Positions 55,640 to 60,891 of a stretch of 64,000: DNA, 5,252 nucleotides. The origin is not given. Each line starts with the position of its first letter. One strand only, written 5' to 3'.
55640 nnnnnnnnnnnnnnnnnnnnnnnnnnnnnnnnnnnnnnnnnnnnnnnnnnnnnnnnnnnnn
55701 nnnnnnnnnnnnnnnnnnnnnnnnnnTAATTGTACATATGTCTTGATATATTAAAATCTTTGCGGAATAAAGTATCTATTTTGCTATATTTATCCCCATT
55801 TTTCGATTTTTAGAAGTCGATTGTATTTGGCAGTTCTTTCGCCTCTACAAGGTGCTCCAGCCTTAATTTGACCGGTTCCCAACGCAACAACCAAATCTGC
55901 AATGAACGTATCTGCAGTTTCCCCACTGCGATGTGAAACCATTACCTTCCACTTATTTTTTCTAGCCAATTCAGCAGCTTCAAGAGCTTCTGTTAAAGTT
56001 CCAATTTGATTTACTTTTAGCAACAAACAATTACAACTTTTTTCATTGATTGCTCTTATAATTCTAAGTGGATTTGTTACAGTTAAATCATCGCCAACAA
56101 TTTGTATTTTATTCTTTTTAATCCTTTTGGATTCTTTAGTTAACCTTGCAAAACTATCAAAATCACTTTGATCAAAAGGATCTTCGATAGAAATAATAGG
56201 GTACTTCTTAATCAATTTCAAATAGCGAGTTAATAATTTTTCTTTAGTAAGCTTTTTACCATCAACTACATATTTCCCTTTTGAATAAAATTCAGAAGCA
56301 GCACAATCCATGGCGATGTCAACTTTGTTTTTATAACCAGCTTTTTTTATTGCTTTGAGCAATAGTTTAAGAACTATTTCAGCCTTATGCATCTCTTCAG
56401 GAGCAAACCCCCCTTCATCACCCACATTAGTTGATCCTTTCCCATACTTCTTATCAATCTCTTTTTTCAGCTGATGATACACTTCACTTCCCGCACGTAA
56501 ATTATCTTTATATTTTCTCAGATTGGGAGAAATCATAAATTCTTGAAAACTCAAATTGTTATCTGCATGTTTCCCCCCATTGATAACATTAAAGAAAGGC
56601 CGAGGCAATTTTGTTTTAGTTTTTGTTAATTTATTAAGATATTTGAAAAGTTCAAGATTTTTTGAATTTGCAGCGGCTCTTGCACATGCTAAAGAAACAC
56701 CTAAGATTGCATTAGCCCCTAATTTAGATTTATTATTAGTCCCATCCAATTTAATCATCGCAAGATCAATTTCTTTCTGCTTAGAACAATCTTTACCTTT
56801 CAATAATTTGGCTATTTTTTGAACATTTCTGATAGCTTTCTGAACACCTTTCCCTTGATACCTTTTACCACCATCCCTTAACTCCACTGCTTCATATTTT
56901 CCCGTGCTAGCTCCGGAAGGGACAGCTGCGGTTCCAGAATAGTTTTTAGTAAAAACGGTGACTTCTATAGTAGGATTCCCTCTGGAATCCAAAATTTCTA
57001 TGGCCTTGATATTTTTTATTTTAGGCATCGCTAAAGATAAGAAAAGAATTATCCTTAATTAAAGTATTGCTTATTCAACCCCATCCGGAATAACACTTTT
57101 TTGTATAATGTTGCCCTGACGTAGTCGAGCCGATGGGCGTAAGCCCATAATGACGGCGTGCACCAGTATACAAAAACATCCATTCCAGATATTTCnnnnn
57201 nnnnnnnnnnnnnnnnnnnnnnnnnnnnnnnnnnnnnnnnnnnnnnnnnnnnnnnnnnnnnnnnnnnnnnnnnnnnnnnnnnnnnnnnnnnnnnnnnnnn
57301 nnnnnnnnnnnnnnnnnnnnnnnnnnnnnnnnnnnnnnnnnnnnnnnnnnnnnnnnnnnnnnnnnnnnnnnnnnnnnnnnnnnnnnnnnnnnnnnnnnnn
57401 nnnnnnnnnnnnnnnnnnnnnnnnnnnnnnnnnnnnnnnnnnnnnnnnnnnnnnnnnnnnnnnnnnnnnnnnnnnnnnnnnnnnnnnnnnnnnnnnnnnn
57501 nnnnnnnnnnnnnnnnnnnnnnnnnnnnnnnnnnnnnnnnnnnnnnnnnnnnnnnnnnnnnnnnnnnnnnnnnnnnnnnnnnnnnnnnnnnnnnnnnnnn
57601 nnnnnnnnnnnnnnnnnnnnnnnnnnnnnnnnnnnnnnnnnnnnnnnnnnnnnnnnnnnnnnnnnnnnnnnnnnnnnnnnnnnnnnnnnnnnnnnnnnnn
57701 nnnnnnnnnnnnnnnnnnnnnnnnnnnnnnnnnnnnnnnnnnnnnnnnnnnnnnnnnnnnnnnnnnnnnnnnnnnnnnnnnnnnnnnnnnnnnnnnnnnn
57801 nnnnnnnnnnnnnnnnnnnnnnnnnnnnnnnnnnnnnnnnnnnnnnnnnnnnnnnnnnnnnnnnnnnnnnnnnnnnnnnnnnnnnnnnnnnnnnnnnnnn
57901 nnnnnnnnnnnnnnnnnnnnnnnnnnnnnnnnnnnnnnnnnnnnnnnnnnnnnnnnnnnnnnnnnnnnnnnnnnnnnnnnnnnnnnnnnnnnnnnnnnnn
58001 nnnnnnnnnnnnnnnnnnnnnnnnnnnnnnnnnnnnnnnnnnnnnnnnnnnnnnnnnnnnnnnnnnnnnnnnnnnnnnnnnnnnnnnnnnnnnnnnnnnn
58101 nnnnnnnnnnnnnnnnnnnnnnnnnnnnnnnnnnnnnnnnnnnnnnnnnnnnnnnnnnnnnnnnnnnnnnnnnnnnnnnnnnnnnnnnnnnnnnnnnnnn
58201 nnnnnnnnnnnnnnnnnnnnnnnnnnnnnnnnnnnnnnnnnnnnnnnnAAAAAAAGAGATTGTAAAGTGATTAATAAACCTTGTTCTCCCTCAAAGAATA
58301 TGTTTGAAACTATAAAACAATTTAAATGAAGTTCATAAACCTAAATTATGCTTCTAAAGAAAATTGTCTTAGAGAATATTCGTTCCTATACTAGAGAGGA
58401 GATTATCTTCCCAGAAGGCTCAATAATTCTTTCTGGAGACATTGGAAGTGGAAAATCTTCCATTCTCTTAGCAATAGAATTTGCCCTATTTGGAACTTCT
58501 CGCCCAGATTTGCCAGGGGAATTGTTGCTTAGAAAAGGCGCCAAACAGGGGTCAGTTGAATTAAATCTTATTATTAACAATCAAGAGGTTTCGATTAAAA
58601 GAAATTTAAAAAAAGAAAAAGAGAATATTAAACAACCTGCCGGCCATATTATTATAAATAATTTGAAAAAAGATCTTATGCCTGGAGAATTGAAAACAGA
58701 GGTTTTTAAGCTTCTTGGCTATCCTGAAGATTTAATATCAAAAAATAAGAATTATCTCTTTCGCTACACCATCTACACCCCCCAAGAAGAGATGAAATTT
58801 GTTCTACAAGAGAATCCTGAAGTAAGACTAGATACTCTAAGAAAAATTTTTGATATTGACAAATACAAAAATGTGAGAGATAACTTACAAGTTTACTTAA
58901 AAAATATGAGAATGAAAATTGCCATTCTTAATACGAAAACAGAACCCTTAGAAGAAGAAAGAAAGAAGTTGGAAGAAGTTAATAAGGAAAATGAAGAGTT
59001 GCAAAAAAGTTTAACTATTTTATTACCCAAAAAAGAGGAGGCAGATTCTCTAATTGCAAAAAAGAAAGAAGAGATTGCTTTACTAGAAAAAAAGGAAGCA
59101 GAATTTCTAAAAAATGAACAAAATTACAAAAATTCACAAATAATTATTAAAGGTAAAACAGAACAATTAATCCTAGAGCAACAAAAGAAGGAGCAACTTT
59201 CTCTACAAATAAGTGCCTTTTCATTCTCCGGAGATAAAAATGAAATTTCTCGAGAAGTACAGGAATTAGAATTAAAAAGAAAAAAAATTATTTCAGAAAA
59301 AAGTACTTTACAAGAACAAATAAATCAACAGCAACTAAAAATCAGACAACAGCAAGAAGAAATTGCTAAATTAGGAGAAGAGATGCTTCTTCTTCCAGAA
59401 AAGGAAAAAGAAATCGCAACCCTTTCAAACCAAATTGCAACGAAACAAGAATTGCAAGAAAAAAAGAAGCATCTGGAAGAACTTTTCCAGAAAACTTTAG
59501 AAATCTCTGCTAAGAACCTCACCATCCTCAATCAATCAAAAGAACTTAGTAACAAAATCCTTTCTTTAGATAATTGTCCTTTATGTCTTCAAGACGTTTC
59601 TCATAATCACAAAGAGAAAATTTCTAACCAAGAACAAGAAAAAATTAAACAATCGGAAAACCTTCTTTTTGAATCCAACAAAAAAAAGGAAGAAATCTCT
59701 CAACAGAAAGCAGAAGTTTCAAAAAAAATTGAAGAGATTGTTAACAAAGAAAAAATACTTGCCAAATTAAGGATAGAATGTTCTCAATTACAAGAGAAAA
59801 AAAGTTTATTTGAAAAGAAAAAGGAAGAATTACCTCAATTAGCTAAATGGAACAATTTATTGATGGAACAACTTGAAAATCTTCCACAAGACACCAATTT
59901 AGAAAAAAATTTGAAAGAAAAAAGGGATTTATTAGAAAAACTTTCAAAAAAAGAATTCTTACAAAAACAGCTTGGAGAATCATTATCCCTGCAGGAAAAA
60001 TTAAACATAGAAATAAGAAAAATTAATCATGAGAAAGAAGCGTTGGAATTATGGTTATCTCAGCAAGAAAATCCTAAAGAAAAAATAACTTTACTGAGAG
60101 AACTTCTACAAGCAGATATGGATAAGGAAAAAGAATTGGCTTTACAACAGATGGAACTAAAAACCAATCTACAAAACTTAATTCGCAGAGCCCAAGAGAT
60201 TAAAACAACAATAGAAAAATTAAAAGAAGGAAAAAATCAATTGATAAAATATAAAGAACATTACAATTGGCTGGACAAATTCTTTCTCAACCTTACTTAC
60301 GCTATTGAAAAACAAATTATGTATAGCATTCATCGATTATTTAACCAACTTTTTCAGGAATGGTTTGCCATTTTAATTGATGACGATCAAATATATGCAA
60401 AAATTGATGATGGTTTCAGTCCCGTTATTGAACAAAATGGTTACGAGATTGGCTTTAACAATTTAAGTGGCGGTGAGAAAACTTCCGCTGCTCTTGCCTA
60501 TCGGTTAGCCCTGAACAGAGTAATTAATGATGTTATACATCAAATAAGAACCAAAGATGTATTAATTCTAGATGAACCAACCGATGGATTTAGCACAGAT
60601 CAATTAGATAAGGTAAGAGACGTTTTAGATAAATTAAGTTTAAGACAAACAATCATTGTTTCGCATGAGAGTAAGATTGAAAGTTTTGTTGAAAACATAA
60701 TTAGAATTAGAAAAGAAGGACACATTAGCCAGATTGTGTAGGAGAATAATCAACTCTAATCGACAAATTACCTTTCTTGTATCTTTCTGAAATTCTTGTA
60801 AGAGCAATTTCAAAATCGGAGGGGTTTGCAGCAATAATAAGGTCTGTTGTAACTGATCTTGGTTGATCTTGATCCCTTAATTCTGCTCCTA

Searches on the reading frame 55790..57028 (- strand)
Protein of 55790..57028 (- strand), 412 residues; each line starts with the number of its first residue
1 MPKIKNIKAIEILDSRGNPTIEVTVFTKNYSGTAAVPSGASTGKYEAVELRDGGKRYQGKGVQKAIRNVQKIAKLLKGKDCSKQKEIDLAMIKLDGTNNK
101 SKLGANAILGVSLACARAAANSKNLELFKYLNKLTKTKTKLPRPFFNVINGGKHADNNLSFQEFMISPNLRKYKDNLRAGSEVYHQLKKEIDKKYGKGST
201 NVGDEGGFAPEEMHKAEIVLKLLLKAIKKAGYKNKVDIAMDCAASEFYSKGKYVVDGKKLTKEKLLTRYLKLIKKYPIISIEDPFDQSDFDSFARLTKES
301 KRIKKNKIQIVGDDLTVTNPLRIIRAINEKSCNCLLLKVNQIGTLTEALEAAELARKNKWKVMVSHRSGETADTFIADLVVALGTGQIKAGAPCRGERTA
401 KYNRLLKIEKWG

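Call 3: search_protein_families(library=pfam, proteins=[window:55790-57028:-], max_evalue=0.01)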
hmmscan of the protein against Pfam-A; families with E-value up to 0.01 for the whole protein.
window:55790-57028:- (412 aa): 3 families
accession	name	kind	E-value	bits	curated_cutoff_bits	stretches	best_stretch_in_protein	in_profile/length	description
PF00113.28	Enolase_C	-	2.6e-114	381.9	21.5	1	140-410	3-279/296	Enolase, C-terminal TIM barrel domain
PF03952.21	Enolase_N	-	3.1e-54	183.1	35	1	4-131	1-131/131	Enolase, N-terminal domain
PF13378.12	MR_MLE_C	-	7.9e-08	32.7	29.4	1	254-367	48-155/219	Enolase C-terminal domain-like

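Call 4: search_protein_families(library=ncbifam, proteins=[window:55790-57028:-], max_evalue=0.001)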
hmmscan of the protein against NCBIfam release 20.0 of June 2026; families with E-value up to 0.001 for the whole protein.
window:55790-57028:- (412 aa): 3 families
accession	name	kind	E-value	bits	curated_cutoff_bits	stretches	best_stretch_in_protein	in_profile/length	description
TIGR01060.2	eno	equivalog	1.5e-158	527.9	300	1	4-410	1-408/425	phosphopyruvate hydratase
NF006223.0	PRK08350.1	equivalog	4e-16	59.2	624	1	62-208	49-187/341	hypothetical protein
TIGR01928.1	menC_lowGC_arch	equivalog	4.9e-09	35.7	200.65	1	245-364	169-280/325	o-succinylbenzoate synthase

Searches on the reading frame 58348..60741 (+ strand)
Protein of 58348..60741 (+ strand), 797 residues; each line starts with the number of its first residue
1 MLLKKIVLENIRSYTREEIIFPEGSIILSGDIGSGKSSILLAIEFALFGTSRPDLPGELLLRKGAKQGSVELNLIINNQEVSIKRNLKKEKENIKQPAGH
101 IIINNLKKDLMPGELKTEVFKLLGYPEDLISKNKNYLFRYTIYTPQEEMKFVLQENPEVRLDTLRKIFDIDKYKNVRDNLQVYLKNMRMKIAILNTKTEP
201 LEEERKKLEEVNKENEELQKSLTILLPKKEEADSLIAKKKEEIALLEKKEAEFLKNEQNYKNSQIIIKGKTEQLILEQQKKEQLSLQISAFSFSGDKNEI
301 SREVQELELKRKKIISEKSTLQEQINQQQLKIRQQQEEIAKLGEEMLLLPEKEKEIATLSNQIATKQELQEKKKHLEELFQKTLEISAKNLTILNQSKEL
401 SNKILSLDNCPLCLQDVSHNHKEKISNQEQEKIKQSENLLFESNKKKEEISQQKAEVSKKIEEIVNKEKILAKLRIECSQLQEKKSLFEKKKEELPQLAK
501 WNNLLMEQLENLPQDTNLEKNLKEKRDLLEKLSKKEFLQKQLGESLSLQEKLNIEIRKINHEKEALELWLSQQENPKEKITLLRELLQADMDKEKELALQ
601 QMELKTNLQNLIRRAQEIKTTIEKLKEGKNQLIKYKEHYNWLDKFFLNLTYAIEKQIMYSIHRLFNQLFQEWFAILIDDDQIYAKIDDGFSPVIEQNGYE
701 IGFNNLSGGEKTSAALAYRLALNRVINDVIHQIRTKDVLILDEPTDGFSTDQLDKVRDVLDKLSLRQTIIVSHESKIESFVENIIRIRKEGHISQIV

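Call 12: search_protein_families(library=pfam, proteins=[window:58348-60741:+], max_evalue=0.0001)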
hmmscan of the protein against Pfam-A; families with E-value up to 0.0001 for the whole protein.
window:58348-60741:+ (797 aa): 2 families
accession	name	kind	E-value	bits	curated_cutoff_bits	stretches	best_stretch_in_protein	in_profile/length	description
PF13476.12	AAA_23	-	1.6e-12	49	27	1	5-220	1-195/201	AAA domain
PF02463.25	SMC_N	-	1.3e-09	38.2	40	1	3-72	2-81/220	RecF/RecN/SMC N terminal domain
